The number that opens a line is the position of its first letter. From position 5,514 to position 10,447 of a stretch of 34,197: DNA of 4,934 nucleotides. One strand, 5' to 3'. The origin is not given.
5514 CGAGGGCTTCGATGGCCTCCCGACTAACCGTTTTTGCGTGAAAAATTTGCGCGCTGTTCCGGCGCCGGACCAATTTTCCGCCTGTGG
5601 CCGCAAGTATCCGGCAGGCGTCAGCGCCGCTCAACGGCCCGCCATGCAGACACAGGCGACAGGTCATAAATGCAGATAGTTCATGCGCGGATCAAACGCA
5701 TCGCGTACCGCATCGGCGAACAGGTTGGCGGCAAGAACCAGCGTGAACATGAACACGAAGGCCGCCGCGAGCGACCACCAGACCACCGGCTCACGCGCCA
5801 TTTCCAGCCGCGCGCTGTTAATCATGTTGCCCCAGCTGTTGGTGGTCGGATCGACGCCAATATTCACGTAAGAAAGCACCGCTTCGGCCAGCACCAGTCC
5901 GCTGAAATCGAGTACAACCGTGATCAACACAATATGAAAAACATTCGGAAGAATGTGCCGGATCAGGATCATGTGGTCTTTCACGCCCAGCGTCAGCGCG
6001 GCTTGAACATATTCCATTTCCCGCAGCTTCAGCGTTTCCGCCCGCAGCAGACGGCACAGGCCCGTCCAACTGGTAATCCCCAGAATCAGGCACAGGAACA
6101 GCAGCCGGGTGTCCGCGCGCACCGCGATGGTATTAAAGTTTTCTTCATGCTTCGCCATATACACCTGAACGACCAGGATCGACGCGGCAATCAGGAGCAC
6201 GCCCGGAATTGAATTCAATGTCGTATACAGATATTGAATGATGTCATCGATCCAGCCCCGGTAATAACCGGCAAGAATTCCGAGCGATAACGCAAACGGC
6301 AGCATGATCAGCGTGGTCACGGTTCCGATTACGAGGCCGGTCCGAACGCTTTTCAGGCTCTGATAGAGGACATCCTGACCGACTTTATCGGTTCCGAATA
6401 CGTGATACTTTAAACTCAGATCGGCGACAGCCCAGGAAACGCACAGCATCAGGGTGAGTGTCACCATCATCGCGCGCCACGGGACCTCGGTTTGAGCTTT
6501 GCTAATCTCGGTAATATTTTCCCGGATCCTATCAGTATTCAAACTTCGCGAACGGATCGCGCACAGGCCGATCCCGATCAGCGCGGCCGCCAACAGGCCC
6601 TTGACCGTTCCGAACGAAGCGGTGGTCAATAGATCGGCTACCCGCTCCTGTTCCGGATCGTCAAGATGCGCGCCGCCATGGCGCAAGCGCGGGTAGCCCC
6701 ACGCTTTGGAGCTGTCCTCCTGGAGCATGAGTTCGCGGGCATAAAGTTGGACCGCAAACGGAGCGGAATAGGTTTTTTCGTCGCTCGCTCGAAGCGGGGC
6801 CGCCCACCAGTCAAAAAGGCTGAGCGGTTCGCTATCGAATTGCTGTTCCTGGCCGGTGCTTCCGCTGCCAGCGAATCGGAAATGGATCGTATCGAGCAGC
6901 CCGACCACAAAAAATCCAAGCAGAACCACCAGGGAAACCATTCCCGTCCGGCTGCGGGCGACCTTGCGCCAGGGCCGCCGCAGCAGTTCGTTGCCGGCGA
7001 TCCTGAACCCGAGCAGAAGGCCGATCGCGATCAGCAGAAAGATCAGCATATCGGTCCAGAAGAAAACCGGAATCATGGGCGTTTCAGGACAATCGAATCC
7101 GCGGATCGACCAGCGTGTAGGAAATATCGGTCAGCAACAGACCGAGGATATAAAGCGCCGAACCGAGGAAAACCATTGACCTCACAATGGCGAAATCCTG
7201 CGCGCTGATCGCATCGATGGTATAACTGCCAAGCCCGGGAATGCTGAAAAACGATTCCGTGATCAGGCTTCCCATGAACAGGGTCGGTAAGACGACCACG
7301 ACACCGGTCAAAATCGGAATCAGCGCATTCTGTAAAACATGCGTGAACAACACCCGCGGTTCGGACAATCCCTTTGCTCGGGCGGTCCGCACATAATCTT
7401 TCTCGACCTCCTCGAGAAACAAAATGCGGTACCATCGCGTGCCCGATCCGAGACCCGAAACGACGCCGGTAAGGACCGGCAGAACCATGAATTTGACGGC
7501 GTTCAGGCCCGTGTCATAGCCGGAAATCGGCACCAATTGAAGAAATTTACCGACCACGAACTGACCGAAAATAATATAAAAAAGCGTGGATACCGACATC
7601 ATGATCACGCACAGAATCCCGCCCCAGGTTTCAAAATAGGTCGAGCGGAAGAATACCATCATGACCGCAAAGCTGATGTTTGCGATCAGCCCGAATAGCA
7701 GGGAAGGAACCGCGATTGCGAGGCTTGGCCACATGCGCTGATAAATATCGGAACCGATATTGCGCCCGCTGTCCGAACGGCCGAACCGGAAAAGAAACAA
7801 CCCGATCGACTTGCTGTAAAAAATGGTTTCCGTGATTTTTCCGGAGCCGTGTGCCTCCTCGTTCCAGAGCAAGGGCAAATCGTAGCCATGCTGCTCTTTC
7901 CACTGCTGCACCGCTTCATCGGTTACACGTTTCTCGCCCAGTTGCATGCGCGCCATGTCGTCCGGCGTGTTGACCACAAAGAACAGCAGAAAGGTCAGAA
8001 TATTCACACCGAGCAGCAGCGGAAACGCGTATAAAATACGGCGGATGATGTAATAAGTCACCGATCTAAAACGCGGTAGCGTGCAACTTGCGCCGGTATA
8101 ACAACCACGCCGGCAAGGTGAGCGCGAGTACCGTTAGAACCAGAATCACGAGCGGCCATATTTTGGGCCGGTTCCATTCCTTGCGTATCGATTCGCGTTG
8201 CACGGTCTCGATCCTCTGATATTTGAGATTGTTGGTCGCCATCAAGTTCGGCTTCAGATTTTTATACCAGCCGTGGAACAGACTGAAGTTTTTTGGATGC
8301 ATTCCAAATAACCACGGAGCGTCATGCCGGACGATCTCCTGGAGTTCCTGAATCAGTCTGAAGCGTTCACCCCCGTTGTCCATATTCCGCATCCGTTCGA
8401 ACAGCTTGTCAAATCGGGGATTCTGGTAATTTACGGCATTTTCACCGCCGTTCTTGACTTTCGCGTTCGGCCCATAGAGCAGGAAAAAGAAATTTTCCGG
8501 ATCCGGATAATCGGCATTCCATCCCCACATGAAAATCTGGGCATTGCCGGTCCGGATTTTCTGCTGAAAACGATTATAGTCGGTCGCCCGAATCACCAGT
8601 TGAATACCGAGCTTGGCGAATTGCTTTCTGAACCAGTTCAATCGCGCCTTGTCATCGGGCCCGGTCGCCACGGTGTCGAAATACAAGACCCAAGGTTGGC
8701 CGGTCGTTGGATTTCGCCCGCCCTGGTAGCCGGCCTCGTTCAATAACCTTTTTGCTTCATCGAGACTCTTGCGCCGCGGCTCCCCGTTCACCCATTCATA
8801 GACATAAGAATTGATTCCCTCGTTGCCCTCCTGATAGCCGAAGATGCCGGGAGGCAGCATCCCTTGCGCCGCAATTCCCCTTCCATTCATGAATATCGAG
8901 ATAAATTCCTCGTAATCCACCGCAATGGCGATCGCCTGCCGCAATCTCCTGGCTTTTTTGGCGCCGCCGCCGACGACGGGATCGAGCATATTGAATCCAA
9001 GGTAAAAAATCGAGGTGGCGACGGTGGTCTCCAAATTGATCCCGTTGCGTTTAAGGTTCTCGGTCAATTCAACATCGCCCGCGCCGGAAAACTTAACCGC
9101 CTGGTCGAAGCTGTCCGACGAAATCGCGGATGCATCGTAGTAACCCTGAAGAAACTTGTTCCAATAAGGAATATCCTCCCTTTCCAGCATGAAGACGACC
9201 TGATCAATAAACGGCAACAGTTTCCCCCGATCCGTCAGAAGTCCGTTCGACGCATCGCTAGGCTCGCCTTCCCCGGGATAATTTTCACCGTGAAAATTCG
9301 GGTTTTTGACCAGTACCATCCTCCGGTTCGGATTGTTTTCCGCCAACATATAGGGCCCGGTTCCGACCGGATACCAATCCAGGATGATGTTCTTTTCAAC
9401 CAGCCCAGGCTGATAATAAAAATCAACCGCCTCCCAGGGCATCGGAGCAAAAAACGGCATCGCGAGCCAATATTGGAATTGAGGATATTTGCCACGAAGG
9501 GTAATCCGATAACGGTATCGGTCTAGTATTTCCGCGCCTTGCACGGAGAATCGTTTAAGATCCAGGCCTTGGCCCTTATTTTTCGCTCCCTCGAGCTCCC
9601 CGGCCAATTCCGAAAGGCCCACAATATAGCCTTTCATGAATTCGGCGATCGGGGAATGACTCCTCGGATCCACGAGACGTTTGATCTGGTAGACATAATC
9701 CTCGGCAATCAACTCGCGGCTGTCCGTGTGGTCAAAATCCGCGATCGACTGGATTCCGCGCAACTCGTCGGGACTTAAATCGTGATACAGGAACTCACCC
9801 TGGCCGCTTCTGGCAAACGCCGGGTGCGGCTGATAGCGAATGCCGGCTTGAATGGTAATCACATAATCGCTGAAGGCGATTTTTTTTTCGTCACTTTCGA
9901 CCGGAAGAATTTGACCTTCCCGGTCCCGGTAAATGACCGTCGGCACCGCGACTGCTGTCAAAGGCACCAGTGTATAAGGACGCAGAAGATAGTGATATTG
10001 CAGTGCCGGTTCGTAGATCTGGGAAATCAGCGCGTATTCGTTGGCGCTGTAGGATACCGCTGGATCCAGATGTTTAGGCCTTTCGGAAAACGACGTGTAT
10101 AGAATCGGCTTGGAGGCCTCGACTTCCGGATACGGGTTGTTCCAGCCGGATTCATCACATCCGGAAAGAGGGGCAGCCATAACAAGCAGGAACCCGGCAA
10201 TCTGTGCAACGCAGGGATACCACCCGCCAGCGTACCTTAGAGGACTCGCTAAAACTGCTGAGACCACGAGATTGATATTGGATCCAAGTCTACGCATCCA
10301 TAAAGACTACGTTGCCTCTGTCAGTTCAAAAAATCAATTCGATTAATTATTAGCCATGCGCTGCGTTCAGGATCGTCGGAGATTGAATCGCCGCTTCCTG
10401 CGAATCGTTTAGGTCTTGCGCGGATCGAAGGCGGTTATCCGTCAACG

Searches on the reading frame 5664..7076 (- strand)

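Call 5: search_protein_families(library=pfam, proteins=[window:5664-7076:-], max_evalue=0.001)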
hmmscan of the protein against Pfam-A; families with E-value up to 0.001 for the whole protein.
window:5664-7076:- (470 aa): 1 family
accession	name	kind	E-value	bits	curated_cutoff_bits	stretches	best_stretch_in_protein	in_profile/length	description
PF00528.27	BPD_transp_1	-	4.6e-26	92.1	26.4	1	263-466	2-183/184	Binding-protein-dependent transport system inner membrane component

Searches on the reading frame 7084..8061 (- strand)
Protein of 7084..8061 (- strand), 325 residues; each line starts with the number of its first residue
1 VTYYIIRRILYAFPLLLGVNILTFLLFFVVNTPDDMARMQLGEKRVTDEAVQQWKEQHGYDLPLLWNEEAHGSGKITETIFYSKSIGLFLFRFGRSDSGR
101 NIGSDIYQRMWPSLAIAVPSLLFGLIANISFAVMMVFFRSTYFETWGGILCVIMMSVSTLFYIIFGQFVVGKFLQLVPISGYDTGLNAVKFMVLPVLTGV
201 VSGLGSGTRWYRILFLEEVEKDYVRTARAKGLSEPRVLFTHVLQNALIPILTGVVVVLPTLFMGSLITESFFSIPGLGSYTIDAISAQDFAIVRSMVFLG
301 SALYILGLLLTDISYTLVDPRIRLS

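Call 5: search_protein_families(library=pfam, proteins=[window:7084-8061:-], max_evalue=0.001)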
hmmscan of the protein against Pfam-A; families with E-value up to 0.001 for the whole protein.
window:7084-8061:- (325 aa): 2 families
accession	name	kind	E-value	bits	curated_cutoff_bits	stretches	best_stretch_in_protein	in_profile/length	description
PF00528.27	BPD_transp_1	-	3.9e-29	102.1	26.4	1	132-323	5-183/184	Binding-protein-dependent transport system inner membrane component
PF19300.4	BPD_transp_1_N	-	6.5e-07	30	23.8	1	1-65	1-62/114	Binding-prot-dependent transport system membrane comp, N-term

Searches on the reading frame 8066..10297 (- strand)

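Call 5: search_protein_families(library=pfam, proteins=[window:8066-10297:-], max_evalue=0.001)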
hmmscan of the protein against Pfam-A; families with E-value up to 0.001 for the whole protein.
window:8066-10297:- (743 aa): 1 family
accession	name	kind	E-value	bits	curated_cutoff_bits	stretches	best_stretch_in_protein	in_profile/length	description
PF00496.27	SBP_bac_5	-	6.8e-50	170.6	32.4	1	192-612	31-365/368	Bacterial extracellular solute-binding proteins, family 5 Middle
